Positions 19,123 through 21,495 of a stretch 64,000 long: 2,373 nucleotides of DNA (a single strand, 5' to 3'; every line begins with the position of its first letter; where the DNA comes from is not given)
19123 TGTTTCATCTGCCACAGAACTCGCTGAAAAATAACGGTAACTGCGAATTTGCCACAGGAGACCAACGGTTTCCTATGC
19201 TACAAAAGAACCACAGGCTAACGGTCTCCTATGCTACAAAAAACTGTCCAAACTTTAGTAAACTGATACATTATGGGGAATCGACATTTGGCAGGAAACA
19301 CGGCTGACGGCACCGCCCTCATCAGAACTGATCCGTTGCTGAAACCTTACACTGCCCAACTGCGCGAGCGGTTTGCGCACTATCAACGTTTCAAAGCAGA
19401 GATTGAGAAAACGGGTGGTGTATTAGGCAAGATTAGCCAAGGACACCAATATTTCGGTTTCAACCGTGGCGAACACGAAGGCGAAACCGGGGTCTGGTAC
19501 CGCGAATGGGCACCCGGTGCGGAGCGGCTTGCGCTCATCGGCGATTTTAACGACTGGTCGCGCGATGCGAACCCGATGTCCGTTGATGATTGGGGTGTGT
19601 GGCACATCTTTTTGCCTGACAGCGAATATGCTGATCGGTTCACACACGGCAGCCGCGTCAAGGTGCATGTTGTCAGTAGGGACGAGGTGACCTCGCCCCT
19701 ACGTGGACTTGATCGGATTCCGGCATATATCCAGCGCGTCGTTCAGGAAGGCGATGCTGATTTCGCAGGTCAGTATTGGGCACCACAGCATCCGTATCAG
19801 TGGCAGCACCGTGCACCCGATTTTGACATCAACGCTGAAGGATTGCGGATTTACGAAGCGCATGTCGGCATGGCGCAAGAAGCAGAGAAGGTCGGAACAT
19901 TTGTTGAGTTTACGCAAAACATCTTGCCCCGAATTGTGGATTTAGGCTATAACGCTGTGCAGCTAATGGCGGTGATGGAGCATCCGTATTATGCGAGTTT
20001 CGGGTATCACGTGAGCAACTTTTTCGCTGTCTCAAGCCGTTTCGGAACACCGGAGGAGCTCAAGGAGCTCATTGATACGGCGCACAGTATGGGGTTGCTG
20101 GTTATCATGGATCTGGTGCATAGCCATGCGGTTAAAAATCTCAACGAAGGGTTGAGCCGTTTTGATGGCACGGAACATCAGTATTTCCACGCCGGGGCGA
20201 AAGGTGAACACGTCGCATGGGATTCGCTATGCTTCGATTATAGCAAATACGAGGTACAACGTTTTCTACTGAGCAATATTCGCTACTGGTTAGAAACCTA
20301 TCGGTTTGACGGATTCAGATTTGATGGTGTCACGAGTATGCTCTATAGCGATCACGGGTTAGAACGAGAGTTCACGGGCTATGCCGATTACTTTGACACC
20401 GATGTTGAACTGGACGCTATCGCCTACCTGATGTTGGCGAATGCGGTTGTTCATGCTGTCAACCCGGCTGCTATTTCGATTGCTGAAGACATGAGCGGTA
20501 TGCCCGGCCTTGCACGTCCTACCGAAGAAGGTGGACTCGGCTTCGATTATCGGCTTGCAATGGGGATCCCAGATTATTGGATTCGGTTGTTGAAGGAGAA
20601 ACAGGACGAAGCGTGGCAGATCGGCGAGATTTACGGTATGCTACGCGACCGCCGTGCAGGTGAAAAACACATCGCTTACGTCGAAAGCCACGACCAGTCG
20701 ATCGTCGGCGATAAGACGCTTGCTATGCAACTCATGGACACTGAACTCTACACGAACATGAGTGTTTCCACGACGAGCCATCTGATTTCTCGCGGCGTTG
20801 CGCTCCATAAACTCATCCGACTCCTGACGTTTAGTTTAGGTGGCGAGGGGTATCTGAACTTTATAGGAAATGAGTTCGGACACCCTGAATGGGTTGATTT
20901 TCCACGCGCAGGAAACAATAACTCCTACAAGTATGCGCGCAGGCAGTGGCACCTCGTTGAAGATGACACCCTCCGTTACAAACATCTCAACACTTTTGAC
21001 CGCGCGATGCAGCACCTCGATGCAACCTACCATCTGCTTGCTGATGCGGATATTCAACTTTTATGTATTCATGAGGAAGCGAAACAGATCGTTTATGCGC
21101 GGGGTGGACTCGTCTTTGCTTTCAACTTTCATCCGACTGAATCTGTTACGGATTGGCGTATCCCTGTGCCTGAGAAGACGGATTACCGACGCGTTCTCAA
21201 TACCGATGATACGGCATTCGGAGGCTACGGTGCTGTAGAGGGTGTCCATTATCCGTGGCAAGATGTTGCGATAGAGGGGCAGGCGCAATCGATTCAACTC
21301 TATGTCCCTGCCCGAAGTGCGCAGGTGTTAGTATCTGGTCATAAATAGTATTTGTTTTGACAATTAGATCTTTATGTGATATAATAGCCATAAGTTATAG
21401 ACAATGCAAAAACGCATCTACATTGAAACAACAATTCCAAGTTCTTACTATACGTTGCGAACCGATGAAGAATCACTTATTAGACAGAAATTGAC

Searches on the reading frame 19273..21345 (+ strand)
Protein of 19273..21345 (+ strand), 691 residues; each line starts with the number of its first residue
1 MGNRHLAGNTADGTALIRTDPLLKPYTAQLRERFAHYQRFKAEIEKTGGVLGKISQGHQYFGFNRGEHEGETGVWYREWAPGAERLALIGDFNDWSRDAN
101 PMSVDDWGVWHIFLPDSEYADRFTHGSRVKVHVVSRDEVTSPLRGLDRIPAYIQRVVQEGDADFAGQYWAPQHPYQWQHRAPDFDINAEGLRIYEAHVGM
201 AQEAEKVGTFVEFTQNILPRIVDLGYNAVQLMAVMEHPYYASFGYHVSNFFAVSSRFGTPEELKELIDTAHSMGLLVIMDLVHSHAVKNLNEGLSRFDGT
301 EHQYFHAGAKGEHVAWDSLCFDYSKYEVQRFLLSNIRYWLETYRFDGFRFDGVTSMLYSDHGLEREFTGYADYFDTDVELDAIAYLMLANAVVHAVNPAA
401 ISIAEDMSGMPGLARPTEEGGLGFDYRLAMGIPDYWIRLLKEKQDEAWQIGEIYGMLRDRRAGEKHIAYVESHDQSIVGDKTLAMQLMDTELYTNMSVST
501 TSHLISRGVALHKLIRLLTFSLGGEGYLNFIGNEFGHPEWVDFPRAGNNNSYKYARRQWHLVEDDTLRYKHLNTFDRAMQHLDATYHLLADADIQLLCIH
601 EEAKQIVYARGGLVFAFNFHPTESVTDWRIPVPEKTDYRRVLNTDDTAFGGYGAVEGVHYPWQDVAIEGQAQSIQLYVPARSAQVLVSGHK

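Call 14: search_protein_families(library=pfam, proteins=[window:19273-21345:+], max_evalue=0.01)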
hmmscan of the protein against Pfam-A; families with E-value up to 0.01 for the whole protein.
window:19273-21345:+ (691 aa): 3 families
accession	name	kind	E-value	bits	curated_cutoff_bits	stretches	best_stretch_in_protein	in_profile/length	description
PF02806.24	Alpha-amylase_C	-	2.7e-18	66.5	21.2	1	600-687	6-93/95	Alpha amylase, C-terminal all-beta domain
PF00128.31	Alpha-amylase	-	7e-16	58.9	22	1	218-291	25-100/446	Alpha amylase, catalytic domain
PF02922.24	CBM_48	-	3.5e-15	56.5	22.4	1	61-137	2-72/83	Carbohydrate-binding module 48 (Isoamylase N-terminal domain)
